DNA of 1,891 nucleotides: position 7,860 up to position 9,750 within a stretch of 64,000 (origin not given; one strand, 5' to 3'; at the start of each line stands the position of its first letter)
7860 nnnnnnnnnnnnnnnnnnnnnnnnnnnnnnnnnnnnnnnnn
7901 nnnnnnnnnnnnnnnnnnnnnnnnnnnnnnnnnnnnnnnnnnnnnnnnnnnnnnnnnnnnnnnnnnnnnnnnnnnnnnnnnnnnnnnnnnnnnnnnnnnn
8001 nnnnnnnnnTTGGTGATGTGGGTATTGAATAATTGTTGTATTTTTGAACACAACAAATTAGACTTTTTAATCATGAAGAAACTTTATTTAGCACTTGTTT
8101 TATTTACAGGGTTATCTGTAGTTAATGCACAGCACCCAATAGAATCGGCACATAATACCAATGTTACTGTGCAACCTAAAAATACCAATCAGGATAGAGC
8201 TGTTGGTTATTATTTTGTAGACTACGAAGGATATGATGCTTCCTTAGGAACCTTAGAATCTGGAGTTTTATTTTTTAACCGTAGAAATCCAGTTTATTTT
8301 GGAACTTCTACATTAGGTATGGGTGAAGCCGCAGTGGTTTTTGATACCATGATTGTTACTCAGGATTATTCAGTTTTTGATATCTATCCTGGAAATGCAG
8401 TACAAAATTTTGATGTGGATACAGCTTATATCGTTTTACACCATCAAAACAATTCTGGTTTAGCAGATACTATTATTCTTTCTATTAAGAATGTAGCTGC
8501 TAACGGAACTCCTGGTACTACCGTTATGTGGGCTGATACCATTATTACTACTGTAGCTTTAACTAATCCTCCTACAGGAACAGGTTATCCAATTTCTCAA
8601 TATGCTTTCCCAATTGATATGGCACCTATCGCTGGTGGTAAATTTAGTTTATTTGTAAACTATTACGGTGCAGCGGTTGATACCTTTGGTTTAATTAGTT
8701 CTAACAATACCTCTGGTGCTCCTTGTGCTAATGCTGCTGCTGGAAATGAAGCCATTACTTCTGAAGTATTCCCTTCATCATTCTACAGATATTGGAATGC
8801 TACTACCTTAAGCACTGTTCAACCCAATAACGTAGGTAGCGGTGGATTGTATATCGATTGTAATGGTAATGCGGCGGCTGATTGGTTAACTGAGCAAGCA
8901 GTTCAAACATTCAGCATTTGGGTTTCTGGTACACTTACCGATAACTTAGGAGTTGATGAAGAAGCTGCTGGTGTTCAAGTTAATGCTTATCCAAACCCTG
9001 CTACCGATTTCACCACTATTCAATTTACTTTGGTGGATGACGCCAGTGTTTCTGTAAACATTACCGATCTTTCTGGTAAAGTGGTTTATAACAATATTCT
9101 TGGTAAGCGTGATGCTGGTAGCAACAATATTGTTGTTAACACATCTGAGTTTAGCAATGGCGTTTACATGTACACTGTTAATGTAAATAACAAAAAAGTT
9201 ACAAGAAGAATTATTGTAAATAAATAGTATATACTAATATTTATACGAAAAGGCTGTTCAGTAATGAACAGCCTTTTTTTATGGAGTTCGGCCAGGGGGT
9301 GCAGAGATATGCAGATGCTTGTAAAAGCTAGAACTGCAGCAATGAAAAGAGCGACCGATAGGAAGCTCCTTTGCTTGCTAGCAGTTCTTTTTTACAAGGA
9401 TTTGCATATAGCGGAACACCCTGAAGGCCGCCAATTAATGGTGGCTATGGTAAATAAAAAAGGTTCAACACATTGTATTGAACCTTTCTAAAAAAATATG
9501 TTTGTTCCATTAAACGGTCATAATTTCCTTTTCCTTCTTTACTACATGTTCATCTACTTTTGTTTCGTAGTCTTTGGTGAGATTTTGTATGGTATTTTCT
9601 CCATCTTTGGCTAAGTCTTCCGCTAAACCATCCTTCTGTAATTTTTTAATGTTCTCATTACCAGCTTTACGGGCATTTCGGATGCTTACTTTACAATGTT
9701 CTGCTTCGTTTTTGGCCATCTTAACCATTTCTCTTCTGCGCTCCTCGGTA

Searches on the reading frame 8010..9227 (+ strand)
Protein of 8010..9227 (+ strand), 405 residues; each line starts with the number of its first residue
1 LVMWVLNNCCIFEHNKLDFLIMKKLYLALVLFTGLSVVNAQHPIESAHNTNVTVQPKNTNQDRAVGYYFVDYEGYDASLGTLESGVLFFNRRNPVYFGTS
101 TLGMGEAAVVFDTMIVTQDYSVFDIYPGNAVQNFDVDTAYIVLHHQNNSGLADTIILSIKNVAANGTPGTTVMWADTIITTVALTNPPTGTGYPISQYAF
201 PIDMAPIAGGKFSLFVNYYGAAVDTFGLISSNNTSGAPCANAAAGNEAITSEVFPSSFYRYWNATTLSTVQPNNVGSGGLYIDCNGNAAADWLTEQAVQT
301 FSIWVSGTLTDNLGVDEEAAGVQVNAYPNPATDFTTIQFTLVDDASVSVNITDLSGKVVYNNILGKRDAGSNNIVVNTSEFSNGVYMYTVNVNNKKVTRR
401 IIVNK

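Call 10: search_protein_families(library=pfam, proteins=[window:8010-9227:+], max_evalue=0.01)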
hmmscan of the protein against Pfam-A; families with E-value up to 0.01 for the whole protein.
window:8010-9227:+ (405 aa): 3 families
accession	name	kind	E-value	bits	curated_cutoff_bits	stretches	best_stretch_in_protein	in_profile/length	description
PF18962.6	Por_Secre_tail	-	9.9e-14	51.8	27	1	327-403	2-75/75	Secretion system C-terminal sorting domain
PF13860.13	FlgD_ig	-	0.00022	21.6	27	1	335-394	12-77/79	FlgD Ig-like domain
PF11589.14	DUF3244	-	0.00049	20.5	25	1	342-397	37-90/96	Domain of unknown function (DUF3244)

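Call 68: find_homologous_proteins(query=window:8016-9227:+, max_evalue=1e-30)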
Query window:8016-9227:+ (403 aa): 16 proteins with E <= 1e-30 among 5511 candidates.
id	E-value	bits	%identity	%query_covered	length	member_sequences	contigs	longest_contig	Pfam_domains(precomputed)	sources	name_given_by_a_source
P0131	1.0e-262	889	99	100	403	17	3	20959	PF18962.8,PF13860.13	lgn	-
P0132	7.5e-180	616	73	95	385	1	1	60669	PF18962.8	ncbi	-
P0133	1.5e-179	615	72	95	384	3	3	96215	PF18962.8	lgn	-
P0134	3.9e-178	610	72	95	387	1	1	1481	PF18962.8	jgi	jgi:hypothetical protein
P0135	2.6e-166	572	67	95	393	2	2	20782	PF18962.8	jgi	jgi:hypothetical protein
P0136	7.0e-161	554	68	95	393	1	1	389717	PF18962.8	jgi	-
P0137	1.7e-160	552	66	95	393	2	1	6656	PF18962.8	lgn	-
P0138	3.7e-155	535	64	95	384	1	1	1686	PF18962.8,PF13860.13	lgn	-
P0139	3.6e-153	528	62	95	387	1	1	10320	PF18962.8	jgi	jgi:hypothetical protein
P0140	2.7e-150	519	62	95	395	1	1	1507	PF18962.8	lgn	-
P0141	9.3e-149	514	61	95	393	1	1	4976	PF18962.8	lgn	-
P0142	2.0e-145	503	62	95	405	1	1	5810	PF18962.8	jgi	jgi:hypothetical protein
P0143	3.2e-111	390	50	95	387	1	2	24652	PF18962.8,PF13860.13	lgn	-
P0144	2.4e-61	226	37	95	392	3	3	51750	PF18962.8,PF13860.13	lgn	-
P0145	1.3e-39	155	31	95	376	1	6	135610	PF18962.8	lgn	-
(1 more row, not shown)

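Call 69: find_encoding_contigs(protein=P0133, flank=1500, max_places=3)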
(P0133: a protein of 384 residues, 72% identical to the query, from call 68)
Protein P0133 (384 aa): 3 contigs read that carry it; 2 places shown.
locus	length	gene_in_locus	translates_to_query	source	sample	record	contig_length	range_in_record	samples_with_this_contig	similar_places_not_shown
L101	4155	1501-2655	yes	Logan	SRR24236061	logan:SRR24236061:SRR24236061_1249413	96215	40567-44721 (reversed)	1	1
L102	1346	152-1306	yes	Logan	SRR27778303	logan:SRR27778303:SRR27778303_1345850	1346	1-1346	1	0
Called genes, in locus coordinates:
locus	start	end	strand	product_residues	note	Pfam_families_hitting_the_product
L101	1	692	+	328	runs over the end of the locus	PF04116:FA_hydroxylase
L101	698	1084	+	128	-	PF00893:Multi_Drug_Res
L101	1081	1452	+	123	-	PF00893:Multi_Drug_Res (weak)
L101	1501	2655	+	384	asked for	PF18962:Por_Secre_tail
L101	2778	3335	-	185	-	PF01765:RRF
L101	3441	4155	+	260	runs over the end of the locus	PF01503:PRA-PH (faint), PF03819:MazG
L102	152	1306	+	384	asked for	PF18962:Por_Secre_tail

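Call 70: find_encoding_contigs(protein=P0135, flank=1500, max_places=2)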
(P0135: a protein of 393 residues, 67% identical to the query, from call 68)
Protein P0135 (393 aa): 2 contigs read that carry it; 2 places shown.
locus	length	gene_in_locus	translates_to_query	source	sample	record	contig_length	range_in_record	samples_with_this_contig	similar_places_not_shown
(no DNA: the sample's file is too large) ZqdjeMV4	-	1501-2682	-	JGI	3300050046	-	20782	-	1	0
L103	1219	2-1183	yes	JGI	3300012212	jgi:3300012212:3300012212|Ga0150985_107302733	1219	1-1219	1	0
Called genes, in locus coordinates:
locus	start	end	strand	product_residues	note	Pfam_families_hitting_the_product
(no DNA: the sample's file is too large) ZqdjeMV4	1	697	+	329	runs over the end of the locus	PF04116:FA_hydroxylase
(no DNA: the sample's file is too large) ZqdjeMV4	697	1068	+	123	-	PF00893:Multi_Drug_Res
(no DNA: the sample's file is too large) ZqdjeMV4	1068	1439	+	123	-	PF00893:Multi_Drug_Res (weak)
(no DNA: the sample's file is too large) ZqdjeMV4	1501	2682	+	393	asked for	PF18962:Por_Secre_tail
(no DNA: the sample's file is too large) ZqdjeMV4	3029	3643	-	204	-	PF01765:RRF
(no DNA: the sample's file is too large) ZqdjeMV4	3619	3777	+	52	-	-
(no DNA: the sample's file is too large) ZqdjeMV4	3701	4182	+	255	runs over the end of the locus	PF01503:PRA-PH (faint), PF03819:MazG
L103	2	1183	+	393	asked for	PF18962:Por_Secre_tail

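Call 71: find_encoding_contigs(protein=P0136, flank=1500, max_places=2)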
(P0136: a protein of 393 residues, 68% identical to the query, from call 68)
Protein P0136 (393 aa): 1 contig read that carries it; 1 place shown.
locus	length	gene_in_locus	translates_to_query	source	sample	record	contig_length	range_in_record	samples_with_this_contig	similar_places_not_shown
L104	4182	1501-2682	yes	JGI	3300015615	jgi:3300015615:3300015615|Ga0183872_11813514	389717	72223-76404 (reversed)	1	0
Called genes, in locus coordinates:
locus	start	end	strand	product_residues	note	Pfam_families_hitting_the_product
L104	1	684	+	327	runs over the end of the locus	PF04116:FA_hydroxylase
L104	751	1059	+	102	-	PF00893:Multi_Drug_Res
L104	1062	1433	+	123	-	PF00893:Multi_Drug_Res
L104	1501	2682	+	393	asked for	PF18962:Por_Secre_tail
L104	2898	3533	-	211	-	PF01765:RRF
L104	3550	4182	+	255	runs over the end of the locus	PF01503:PRA-PH (faint), PF03819:MazG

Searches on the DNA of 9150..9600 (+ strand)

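Call 5: search_rna_families(source=window, start=9150, end=9600, threshold=evalue, max_evalue=10, show_alignments=5)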
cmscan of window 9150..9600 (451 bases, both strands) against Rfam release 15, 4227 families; matches with E-value up to 10: 15.
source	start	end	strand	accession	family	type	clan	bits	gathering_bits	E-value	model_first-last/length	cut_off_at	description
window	9212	9285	+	RF02065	STnc340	Gene; sRNA;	-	26.4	80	0.13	49-130/130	no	Enterobacterial sRNA STnc340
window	9181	9259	+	RF01692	Bacteroid-trp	Cis-reg; leader;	-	21.5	49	6.9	1-131/131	no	Bacteroidete tryptophan peptide leader RNA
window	9451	9536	-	RF02430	SpF19_sRNA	Gene; sRNA;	-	21.4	60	0.22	1-99/99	no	Streptococcus sRNA SpF19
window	9217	9283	+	RF04182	GibS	Gene; sRNA;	-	19.1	115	2.7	29-142/142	no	GibS sRNA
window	9211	9279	+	RF02057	STnc40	Gene; sRNA;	-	17.1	45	2.7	1-70/70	no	Salmonella enterica sRNA STnc40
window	9304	9411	-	RF04015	MIR946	Gene; miRNA;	-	16.7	190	0.47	1-189/189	no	MIR946 microRNA precursor family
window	9458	9508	-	RF02596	cyano_het_sRNA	Gene; sRNA;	-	16.5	35.7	0.99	1-56/56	no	Cyanobacteria heterocyst sRNA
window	9245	9381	-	RF01808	MicX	Gene; sRNA;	-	16.3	75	0.31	1-194/194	no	MicX Vibrio cholerae sRNA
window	9447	9535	+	RF01808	MicX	Gene; sRNA;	-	14.1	75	1.2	1-194/194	no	MicX Vibrio cholerae sRNA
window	9248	9277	-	RF00244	mir-26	Gene; miRNA;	-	13.1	57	5.3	26-56/81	no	mir-26 microRNA precursor family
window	9248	9277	+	RF02503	Atu_C9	Gene; sRNA;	-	12.1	40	0.52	163-192/192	no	Rhizobiales sRNA Atu_C9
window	9457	9571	-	RF02653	StyR-143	Gene; sRNA;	-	11.5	176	8.9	1-144/144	no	Salmonella enterica Typhi npcRNA 143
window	9421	9552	-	RF01295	SCARNA7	Gene; snRNA; snoRNA; scaRNA;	-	10.4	65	1.9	1-330/330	no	Small Cajal body-specific RNA 7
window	9150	9282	+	RF01460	rliH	Gene; sRNA;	-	8.2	100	6.5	268-429/429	5'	Listeria sRNA rliH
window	9182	9397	+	RF01295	SCARNA7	Gene; snRNA; snoRNA; scaRNA;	-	7.9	65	8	1-330/330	no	Small Cajal body-specific RNA 7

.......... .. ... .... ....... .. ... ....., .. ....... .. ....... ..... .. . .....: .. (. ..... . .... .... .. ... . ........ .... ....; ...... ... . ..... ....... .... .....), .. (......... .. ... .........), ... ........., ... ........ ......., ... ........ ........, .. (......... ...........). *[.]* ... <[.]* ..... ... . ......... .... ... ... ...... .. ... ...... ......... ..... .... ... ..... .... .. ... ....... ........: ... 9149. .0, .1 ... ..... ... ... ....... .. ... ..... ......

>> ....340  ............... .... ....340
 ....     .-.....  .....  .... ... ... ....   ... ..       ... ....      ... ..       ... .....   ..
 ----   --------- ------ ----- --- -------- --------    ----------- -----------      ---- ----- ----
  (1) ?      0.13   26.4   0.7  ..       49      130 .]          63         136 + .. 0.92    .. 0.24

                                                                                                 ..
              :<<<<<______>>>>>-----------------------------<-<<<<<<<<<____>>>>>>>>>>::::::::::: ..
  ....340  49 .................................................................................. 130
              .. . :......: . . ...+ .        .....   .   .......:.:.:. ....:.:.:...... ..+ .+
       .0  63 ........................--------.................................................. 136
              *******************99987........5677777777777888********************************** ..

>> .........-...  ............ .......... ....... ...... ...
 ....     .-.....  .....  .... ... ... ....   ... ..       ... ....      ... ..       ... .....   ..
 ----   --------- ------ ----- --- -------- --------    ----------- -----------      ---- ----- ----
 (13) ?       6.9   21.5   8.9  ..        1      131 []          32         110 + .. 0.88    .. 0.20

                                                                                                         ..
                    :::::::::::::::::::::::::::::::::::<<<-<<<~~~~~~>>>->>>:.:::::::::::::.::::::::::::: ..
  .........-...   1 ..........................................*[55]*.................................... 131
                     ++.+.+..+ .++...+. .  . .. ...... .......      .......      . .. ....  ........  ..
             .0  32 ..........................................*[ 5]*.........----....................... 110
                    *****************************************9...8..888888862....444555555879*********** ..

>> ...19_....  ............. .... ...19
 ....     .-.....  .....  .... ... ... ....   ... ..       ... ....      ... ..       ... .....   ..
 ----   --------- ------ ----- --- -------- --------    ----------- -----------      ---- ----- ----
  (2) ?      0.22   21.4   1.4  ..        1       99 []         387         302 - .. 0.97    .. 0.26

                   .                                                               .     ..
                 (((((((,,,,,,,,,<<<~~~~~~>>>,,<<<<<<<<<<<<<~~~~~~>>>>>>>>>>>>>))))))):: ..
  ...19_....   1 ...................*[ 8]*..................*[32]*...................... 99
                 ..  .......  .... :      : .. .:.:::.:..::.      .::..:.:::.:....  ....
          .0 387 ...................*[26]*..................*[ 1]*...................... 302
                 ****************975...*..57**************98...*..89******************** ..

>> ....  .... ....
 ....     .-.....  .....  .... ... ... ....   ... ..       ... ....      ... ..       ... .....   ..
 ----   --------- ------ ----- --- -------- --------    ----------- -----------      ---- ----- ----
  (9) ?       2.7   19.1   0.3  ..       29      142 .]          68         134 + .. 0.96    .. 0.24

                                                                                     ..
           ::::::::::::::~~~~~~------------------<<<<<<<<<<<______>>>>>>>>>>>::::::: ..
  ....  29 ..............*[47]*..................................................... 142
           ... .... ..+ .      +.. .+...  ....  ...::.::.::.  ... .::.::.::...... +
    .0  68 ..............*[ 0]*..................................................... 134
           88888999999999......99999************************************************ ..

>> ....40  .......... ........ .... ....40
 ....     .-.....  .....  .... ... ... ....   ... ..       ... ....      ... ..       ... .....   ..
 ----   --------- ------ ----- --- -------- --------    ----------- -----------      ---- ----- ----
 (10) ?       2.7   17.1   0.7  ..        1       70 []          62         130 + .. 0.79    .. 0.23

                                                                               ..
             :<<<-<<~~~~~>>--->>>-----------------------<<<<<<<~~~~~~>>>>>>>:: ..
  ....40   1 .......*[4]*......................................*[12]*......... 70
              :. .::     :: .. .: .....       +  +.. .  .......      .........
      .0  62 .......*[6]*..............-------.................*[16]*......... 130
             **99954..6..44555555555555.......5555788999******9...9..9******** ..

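Call 28: search_dna_similar(query=window:9228-9509:+, collection=plasmids, mode=distant, max_evalue=1)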
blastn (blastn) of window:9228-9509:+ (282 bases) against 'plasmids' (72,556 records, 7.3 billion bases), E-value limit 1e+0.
Records with a match: 1; places in all: 1; records where one place covers at least 80% of the query: 0.
Best place of each record, by identity: 90-95% 1.
By first word of the organism name: Bacillus 1.
By predicted mobility (MOB-suite, as given by PLSDB): non-mobilizable 1.
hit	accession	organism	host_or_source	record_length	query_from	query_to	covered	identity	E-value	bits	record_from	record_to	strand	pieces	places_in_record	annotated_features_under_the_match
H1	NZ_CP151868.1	Bacillus thuringiensis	tobacco,mixed culture,leaves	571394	20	52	12%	93.9%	6e-3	48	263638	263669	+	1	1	none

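Call 29: search_dna_similar(query=window:9228-9509:+, collection=phages, mode=distant, max_evalue=1)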
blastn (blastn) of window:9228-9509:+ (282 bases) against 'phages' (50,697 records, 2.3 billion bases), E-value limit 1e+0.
Records with a match: 76; places in all: 76; records where one place covers at least 80% of the query: 0.
Best place of each record, by identity: 90-95% 76.
By first word of the organism name: Escherichia 65; Yersinia 8; Proteus 1; Salmonella 1; Shigella 1.
By host as written in the record: Escherichia coli 41; - 6; Yersinia pseudotuberculosis 4; Escherichia sp. 3; Escherichia coli K-12 3; Escherichia coli str. K-12 substr. MG1655 3; Escherichia coli ART2 2; Escherichia fergusonii DO07 2; and 11 more.
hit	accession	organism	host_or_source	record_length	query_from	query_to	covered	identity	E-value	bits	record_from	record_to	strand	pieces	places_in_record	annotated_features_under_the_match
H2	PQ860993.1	Escherichia phage EC.W14-2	Escherichia coli ATCC 25922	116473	2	27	9%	92.3%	9e-1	39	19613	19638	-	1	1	none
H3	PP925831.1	Escherichia phage Pinarejo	Escherichia coli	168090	2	27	9%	92.3%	9e-1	39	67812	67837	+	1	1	none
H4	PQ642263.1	Escherichia phage OES_C-2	Escherichia sp.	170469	2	27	9%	92.3%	9e-1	39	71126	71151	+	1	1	none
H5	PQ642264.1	Escherichia phage OES_C-3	Escherichia sp.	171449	2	27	9%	92.3%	9e-1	39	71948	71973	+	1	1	none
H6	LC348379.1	Escherichia phage PP01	-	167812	2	27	9%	92.3%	9e-1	39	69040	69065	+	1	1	hypothetical protein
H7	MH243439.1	Escherichia phage vB_EcoM_NBG2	Escherichia coli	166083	2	27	9%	92.3%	9e-1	39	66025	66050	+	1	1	terminator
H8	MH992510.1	Escherichia phage vB_EcoM_DalCa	Escherichia coli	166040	2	27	9%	92.3%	9e-1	39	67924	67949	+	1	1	none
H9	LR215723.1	Yersinia phage fPS-90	-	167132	2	27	9%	92.3%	9e-1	39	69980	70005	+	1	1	terminator | promoter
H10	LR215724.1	Yersinia phage fPS-65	-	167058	2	27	9%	92.3%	9e-1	39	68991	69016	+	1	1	terminator | promoter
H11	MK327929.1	Escherichia phage D5505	Escherichia coli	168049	2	27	9%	92.3%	9e-1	39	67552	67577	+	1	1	terminator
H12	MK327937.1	Escherichia phage vB_EcoM_G10400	Escherichia coli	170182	2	27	9%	92.3%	9e-1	39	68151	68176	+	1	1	hypothetical protein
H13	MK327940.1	Escherichia phage vB_EcoM_G29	Escherichia coli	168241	2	27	9%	92.3%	9e-1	39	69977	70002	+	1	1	terminator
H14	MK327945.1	Escherichia phage vB_EcoM_G4500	Escherichia coli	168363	2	27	9%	92.3%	9e-1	39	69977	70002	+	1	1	none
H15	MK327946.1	Escherichia phage vB_EcoM_G4507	Escherichia coli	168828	2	27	9%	92.3%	9e-1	39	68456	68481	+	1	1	terminator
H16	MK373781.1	Escherichia phage vB_EcoM_KAW1E185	Escherichia coli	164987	2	27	9%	92.3%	9e-1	39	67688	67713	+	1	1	terminator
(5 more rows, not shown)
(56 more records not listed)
